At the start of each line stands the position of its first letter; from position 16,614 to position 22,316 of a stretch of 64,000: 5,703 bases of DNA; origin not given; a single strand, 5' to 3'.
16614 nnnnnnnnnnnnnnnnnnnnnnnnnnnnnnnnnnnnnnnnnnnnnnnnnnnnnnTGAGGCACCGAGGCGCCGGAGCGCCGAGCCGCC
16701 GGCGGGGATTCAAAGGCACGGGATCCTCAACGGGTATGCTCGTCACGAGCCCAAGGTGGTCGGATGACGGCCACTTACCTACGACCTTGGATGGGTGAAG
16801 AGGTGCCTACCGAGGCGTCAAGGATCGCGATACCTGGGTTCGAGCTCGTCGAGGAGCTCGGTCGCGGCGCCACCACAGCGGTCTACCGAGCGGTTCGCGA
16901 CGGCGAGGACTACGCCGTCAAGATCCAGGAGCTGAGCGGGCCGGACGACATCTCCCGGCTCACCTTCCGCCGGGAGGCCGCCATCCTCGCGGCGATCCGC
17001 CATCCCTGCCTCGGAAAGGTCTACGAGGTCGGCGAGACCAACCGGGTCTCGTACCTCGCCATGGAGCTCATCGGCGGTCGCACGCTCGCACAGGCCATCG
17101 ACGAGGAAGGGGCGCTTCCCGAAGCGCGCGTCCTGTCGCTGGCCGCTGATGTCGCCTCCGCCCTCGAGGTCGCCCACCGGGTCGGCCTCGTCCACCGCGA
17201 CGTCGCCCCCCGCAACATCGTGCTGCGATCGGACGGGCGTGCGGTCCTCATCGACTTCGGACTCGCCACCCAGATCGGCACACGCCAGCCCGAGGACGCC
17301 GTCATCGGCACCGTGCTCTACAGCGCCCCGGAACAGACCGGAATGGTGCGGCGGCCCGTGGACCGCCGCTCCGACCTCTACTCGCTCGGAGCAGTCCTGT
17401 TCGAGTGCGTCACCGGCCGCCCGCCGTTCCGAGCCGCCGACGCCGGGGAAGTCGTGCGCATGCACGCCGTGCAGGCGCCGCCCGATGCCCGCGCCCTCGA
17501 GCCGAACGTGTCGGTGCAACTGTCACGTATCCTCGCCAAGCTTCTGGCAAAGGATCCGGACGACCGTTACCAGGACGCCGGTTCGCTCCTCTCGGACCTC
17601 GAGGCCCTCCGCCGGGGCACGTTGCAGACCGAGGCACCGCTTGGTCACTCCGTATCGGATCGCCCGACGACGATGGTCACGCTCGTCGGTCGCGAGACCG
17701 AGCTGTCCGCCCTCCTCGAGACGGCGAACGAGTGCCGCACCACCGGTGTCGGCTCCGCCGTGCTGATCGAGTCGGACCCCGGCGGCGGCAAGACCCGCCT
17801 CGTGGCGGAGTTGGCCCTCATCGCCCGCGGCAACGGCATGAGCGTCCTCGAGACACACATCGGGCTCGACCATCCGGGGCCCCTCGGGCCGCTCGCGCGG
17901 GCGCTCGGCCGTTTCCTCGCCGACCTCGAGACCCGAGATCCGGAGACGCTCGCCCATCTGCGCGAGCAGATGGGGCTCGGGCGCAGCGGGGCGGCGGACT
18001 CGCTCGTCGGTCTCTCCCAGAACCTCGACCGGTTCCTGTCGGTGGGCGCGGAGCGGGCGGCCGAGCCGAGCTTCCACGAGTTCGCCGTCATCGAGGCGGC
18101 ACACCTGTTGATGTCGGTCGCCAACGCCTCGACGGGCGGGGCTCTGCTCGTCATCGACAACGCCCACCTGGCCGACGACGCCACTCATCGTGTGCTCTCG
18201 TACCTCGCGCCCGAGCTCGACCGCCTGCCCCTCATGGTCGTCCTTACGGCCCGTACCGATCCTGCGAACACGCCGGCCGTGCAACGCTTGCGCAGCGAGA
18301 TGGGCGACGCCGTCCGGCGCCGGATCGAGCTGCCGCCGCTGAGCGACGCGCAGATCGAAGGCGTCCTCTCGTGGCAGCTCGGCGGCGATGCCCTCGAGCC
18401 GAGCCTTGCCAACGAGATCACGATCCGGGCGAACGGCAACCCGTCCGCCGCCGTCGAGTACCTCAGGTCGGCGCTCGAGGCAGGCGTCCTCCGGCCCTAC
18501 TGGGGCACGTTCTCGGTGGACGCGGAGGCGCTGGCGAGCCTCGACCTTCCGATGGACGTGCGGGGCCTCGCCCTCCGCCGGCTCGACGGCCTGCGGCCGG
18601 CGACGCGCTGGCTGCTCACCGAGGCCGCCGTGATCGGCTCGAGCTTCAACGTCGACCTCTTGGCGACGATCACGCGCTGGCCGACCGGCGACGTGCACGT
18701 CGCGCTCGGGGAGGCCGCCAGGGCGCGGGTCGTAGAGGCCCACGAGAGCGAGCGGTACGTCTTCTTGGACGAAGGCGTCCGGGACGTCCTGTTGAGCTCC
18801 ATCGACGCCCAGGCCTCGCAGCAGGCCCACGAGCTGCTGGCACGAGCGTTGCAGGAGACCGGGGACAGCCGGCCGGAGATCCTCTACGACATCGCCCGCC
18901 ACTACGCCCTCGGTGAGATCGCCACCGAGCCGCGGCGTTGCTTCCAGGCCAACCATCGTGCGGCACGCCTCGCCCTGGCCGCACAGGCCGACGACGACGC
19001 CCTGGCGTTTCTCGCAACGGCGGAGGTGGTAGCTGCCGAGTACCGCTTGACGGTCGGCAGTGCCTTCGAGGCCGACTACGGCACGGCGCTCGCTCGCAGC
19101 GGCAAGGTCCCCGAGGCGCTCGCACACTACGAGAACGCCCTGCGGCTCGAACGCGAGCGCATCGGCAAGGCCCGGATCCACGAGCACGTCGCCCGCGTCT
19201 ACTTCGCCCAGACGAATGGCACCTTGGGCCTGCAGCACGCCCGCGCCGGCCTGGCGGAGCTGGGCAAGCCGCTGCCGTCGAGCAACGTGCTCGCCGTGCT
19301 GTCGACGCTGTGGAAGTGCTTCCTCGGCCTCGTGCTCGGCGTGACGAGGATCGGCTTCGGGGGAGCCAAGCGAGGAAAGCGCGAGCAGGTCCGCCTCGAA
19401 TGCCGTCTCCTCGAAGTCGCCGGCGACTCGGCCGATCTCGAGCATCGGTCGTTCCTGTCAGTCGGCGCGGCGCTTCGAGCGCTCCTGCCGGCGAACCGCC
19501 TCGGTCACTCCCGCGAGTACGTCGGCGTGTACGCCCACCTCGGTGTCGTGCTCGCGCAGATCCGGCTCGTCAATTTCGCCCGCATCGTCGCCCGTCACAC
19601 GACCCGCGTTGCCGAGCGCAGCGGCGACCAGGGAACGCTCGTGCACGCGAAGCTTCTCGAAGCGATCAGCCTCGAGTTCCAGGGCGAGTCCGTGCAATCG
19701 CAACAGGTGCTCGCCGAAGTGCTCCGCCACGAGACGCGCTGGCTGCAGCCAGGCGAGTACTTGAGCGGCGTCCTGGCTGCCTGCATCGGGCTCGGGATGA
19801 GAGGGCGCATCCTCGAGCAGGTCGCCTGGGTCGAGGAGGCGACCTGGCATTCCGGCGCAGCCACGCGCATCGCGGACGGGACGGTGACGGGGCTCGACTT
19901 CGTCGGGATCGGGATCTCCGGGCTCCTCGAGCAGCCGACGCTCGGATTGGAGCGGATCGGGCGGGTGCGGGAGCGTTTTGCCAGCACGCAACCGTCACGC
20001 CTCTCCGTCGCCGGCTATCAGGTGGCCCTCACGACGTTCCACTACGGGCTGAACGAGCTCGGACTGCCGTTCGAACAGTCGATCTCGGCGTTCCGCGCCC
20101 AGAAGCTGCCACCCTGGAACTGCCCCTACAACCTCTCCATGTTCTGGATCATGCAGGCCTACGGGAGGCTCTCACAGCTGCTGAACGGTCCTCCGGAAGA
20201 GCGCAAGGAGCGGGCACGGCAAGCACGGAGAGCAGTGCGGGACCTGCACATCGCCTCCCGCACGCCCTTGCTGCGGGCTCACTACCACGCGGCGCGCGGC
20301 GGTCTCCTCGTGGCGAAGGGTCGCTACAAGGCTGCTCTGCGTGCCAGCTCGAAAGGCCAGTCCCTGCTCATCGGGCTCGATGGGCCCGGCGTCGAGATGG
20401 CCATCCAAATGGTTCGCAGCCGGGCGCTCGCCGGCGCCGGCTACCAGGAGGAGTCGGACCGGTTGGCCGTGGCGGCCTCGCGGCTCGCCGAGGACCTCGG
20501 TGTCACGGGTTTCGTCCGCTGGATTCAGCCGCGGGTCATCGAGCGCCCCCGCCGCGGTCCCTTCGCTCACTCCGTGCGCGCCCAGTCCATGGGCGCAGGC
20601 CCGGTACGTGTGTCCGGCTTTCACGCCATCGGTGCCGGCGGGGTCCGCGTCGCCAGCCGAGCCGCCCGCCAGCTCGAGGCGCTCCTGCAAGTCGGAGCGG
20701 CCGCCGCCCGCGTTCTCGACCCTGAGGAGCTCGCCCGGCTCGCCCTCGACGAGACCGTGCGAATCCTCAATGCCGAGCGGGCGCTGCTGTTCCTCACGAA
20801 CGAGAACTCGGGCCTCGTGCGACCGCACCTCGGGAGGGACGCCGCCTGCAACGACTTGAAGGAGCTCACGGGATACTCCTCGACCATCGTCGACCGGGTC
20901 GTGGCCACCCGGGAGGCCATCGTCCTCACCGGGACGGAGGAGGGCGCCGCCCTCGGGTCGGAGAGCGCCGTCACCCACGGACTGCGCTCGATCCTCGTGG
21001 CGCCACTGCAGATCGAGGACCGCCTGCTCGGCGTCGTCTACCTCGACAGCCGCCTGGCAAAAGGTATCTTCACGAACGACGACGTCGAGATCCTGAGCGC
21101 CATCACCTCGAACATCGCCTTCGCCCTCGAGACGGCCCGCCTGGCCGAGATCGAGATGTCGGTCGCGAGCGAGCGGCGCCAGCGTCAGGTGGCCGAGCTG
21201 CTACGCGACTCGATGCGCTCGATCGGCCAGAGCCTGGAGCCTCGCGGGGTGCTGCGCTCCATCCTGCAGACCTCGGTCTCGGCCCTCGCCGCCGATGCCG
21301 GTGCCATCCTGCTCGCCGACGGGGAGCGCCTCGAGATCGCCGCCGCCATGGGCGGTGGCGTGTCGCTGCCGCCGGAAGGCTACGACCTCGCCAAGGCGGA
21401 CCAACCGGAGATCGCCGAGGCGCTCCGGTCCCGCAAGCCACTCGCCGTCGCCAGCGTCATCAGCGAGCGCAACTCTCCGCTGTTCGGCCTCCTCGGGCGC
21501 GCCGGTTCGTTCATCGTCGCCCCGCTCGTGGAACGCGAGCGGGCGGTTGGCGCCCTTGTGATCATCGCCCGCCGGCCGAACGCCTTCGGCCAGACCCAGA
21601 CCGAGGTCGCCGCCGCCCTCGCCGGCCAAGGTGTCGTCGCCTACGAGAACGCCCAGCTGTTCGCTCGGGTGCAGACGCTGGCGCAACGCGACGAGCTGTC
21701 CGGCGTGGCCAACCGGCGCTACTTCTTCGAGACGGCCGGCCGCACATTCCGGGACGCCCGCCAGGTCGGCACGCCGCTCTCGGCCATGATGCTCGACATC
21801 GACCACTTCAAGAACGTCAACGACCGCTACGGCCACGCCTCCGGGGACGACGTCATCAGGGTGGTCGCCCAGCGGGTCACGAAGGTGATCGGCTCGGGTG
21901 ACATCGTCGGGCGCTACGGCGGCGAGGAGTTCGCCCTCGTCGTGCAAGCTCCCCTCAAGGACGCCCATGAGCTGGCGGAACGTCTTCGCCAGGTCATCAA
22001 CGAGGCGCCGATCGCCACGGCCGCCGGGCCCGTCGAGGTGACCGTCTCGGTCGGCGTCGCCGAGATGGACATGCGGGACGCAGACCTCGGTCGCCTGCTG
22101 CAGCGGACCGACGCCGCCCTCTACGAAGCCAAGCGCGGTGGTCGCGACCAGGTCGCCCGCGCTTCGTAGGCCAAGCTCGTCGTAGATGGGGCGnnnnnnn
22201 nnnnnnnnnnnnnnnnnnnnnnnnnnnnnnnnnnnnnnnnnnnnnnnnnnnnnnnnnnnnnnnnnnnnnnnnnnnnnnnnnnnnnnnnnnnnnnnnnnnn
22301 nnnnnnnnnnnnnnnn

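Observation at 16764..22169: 1801-aa kinase-STAND-TPR-GAF-GAF-GGDEF protein with a tyrosine-kinase-like catalytic loop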

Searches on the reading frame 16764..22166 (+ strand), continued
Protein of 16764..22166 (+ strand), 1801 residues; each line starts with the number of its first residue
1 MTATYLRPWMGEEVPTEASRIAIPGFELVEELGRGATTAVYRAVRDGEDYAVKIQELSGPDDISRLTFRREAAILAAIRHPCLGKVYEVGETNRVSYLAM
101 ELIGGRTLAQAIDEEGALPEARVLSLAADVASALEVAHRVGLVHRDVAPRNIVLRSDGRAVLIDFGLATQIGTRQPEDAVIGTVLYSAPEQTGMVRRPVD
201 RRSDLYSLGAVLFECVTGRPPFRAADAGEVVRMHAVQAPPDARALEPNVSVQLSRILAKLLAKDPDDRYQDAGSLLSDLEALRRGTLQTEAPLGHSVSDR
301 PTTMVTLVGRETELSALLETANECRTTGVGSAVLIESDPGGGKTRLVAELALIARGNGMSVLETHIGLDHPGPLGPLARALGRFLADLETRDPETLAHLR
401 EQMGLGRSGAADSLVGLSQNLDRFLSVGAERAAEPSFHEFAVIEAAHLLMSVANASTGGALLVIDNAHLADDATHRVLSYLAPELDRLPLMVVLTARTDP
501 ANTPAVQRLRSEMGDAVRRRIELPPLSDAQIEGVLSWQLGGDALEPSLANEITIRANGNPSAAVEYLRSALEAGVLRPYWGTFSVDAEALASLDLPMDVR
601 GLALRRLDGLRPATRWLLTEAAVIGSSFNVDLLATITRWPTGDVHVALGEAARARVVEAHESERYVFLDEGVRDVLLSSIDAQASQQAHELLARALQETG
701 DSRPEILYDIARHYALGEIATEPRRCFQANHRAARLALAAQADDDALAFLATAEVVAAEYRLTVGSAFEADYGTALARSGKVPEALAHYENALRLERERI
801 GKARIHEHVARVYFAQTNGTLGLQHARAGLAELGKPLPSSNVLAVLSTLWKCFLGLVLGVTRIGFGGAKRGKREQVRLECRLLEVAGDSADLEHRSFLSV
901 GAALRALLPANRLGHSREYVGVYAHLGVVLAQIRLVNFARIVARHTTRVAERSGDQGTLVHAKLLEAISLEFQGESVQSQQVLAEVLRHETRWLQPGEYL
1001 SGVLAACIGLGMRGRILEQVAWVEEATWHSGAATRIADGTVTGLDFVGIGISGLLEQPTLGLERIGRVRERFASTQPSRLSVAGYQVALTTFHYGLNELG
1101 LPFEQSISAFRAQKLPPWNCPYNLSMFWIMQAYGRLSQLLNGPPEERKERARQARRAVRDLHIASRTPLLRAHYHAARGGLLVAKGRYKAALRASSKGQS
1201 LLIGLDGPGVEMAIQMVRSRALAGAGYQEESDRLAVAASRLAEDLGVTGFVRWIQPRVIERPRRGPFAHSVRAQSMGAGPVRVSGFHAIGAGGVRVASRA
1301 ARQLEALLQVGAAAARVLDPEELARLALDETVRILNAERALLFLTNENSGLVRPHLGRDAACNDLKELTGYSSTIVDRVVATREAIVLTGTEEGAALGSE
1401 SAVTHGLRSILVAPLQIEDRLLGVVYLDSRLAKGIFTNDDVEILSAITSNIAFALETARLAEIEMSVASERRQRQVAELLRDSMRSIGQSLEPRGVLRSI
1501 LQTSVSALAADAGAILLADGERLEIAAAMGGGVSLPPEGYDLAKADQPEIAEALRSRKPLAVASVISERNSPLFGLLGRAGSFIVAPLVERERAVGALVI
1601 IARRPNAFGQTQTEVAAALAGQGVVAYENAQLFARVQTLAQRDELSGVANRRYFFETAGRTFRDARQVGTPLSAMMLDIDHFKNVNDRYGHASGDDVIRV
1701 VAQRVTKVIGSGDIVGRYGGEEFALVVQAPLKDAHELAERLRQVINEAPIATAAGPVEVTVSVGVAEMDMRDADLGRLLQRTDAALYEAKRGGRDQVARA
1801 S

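Call 40: search_protein_families(library=pfam, proteins=[P0054, P0065, P0030, P0115], max_evalue=1)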
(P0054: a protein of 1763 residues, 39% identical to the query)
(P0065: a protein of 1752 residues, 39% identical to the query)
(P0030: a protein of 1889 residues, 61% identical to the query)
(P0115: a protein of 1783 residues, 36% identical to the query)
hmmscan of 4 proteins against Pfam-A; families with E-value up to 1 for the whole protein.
P0054 (1763 aa): 24 families
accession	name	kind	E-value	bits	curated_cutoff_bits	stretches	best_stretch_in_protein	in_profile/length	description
PF00990.26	GGDEF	-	9e-44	149.5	23.8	1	1599-1755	1-161/161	Diguanylate cyclase, GGDEF domain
PF00069.31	Pkinase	-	5.2e-39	134.7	31.7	1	15-257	1-254/263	Protein kinase domain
PF13191.12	AAA_16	-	4.4e-23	83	32.6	1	291-473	2-167/167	AAA ATPase domain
PF07714.23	PK_Tyr_Ser-Thr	-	5e-22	78.9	23.1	1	17-255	3-249/258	Protein tyrosine and serine/threonine kinase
PF13185.12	GAF_2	-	6.3e-21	75.4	28.6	2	1284-1422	2-136/136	GAF domain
PF01590.32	GAF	-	3.4e-18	66.9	22.4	2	1285-1421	1-133/133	GAF domain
PF13492.12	GAF_3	-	1.8e-17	64.4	27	2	1289-1422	5-128/129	GAF domain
PF00515.34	TPR_1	-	9.5e-06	25.7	27.8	1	745-777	1-33/34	Tetratricopeptide repeat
PF13424.12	TPR_12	-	1.2e-05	25.8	30.1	1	746-809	4-72/77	Tetratricopeptide repeat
PF07719.23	TPR_2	-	2.4e-05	24.6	27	1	745-777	1-33/34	Tetratricopeptide repeat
PF13401.12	AAA_22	-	0.00017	22.3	27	1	312-466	4-109/130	AAA domain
PF13095.12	FTA2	-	0.00019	21.6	30.2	1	14-50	23-59/214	Kinetochore Sim4 complex subunit FTA2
PF13428.12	TPR_14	-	0.0022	18.9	23.5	1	746-779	2-35/44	Tetratricopeptide repeat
PF14559.12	TPR_19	-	0.0033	18.2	25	1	716-787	1-67/68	Tetratricopeptide repeat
PF13176.12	TPR_7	-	0.0054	17.2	27.9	1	748-781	2-35/36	Tetratricopeptide repeat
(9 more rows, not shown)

P0065 (1752 aa): 22 families
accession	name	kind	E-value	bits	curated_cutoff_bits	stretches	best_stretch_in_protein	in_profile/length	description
PF00990.26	GGDEF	-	1.7e-44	151.9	23.8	1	1591-1747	1-161/161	Diguanylate cyclase, GGDEF domain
PF00069.31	Pkinase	-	2.3e-35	122.7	31.7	1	16-251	2-254/263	Protein kinase domain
PF13191.12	AAA_16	-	3e-22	80.3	32.6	1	287-469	2-167/167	AAA ATPase domain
PF13185.12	GAF_2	-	4.5e-21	75.9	28.6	2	1278-1416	2-136/136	GAF domain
PF07714.23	PK_Tyr_Ser-Thr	-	1e-19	71.3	23.1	1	16-249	2-249/258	Protein tyrosine and serine/threonine kinase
PF01590.32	GAF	-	3.6e-19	70.1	22.4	2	1279-1415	1-133/133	GAF domain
PF13492.12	GAF_3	-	6e-18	65.9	27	2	1281-1416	3-128/129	GAF domain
PF07719.23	TPR_2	-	9.8e-06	25.8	27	1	744-774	3-33/34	Tetratricopeptide repeat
PF13424.12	TPR_12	-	1.7e-05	25.3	30.1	2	746-806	7-72/77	Tetratricopeptide repeat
PF13095.12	FTA2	-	9.5e-05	22.6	30.2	1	13-47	22-56/214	Kinetochore Sim4 complex subunit FTA2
PF13401.12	AAA_22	-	0.00013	22.7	27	1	309-457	5-104/130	AAA domain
PF13604.12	AAA_30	-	0.0034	17.6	27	1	311-340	20-49/191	AAA domain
PF00515.34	TPR_1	-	0.0067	16.6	27.8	0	745-769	4-28/34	Tetratricopeptide repeat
PF13428.12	TPR_14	-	0.014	16.5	23.5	1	743-774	2-33/44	Tetratricopeptide repeat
PF20537.3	DUF6752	-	0.015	15.5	27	0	660-673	14-27/55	Domain of unknown function (DUF6752)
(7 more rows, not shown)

P0030 (1889 aa): 15 families
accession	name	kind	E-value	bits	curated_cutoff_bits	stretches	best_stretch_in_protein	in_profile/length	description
PF00069.31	Pkinase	-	3.6e-42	145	31.7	1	13-256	1-252/263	Protein kinase domain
PF00990.26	GGDEF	-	3e-40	138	23.8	1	1728-1884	1-161/161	Diguanylate cyclase, GGDEF domain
PF01590.32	GAF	-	1e-25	91.2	22.4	2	1407-1543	1-133/133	GAF domain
PF07714.23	PK_Tyr_Ser-Thr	-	4.1e-25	89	23.1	1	14-255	2-248/258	Protein tyrosine and serine/threonine kinase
PF13492.12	GAF_3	-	4.4e-25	89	27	2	1407-1544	1-128/129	GAF domain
PF13185.12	GAF_2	-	1.1e-22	81.1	28.6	2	1406-1544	2-136/136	GAF domain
PF13191.12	AAA_16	-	3.8e-13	50.7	32.6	1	293-475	2-167/167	AAA ATPase domain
PF03109.22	ABC1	-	1.5e-05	24.7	22.9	1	83-161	143-220/244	ABC1 atypical kinase-like domain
PF07719.23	TPR_2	-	2.1e-05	24.7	27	1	755-779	8-32/34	Tetratricopeptide repeat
PF17667.7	Pkinase_fungal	-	8.9e-05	21.8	24.1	1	82-175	262-361/387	Fungal protein kinase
PF01163.29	RIO1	-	0.00012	22.2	22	1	28-158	25-154/187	RIO domain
PF06293.20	Kdo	-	0.0016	18.3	21.3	1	81-153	90-167/207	Lipopolysaccharide kinase (Kdo/WaaP) family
PF00515.34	TPR_1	-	0.012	15.9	27.8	1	755-780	8-33/34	Tetratricopeptide repeat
PF13176.12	TPR_7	-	0.023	15.2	27.9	1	755-781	6-32/36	Tetratricopeptide repeat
PF13095.12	FTA2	-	0.076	13.1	30.2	0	13-41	24-52/214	Kinetochore Sim4 complex subunit FTA2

P0115 (1783 aa): 27 families (the best 25 are shown)
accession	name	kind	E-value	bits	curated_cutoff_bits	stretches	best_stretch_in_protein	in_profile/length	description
PF00990.26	GGDEF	-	1.4e-49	168.4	23.8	1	1620-1777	1-161/161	Diguanylate cyclase, GGDEF domain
PF00069.31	Pkinase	-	1.7e-43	149.4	31.7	1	21-264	3-253/263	Protein kinase domain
PF01590.32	GAF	-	1e-30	107.4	22.4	2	1478-1607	1-133/133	GAF domain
PF13185.12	GAF_2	-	1e-29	103.9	28.6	2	1477-1608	2-136/136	GAF domain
PF13191.12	AAA_16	-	3.4e-26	93.2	32.6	1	305-489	1-167/167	AAA ATPase domain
PF07714.23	PK_Tyr_Ser-Thr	-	1.2e-24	87.5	23.1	1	21-263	3-249/258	Protein tyrosine and serine/threonine kinase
PF13492.12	GAF_3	-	2.3e-20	73.7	27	2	1479-1609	2-129/129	GAF domain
PF03109.22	ABC1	-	5.2e-07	29.5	22.9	1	86-167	138-219/244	ABC1 atypical kinase-like domain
PF01636.29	APH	-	5.5e-07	30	23.2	2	23-134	3-110/239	Phosphotransferase enzyme family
PF13424.12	TPR_12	-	3.1e-06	27.7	30.1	2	915-984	2-73/77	Tetratricopeptide repeat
PF13401.12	AAA_22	-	3e-05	24.8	27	1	329-477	6-107/130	AAA domain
PF13181.12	TPR_8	-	4.8e-05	23.6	25.7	1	768-792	7-31/34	Tetratricopeptide repeat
PF13176.12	TPR_7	-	0.0003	21.1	27.9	2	767-798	4-35/36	Tetratricopeptide repeat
PF10923.14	BrxC_BrxD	-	0.0041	16.5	22.2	1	307-365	28-86/414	BREX system ATP-binding protein BrxC/D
PF01163.29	RIO1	-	0.0043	17.1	22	1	64-162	56-151/187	RIO domain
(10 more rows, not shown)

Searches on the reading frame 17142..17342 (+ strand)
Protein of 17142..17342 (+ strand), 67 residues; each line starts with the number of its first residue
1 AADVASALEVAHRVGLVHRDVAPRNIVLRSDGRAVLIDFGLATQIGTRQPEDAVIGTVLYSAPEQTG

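Call 31: find_homologous_proteins(query=window:17142-17342:+, max_evalue=0.001)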
Query seq(67 aa) (67 aa): 4 proteins with E <= 0.001 among 5 candidates.
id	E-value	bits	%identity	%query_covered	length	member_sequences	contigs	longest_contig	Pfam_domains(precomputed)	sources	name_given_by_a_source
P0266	9.7e-14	68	60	100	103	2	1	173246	PF07714.24,PF00069.32,PF01636.30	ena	-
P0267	7.7e-13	66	57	100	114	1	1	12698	PF07714.24,PF00069.32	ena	-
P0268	2.7e-10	58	54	100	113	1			PF07714.24,PF00069.32,PF01636.30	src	-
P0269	1.5e-9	55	56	61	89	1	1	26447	PF07714.24,PF00069.32,PF01636.30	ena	-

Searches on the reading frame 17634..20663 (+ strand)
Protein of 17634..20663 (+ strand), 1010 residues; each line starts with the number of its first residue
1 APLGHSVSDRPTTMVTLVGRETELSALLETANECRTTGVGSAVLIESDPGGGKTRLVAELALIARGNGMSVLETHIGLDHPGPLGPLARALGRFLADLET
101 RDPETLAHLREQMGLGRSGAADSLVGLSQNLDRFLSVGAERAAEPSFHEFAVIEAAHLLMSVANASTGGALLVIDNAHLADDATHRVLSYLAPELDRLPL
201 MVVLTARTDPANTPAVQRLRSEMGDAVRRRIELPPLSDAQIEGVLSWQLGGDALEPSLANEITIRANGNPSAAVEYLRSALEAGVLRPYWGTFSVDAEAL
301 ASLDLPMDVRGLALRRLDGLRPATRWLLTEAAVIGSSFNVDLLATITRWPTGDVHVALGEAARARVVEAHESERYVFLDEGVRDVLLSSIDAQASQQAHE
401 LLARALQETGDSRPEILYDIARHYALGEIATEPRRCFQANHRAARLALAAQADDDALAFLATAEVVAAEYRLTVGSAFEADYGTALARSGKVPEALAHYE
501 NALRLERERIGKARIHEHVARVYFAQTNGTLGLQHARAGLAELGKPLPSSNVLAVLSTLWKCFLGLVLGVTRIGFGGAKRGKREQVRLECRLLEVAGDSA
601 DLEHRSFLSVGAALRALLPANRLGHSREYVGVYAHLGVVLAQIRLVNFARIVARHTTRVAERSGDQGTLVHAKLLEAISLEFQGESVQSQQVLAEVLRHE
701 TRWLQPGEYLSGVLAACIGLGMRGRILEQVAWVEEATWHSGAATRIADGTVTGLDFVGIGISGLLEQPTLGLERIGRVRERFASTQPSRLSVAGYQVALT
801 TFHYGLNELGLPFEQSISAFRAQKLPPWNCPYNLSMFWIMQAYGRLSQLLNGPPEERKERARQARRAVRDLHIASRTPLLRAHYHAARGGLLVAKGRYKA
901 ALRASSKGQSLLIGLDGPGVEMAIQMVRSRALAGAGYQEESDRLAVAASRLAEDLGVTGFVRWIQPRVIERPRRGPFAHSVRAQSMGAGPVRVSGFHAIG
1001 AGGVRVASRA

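Call 39: search_solved_structures(query=window:17634-20663:+, max_evalue=1, show_alignments=1)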
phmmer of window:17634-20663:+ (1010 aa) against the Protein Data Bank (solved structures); distinct sequences matched with E-value up to 1: 0.
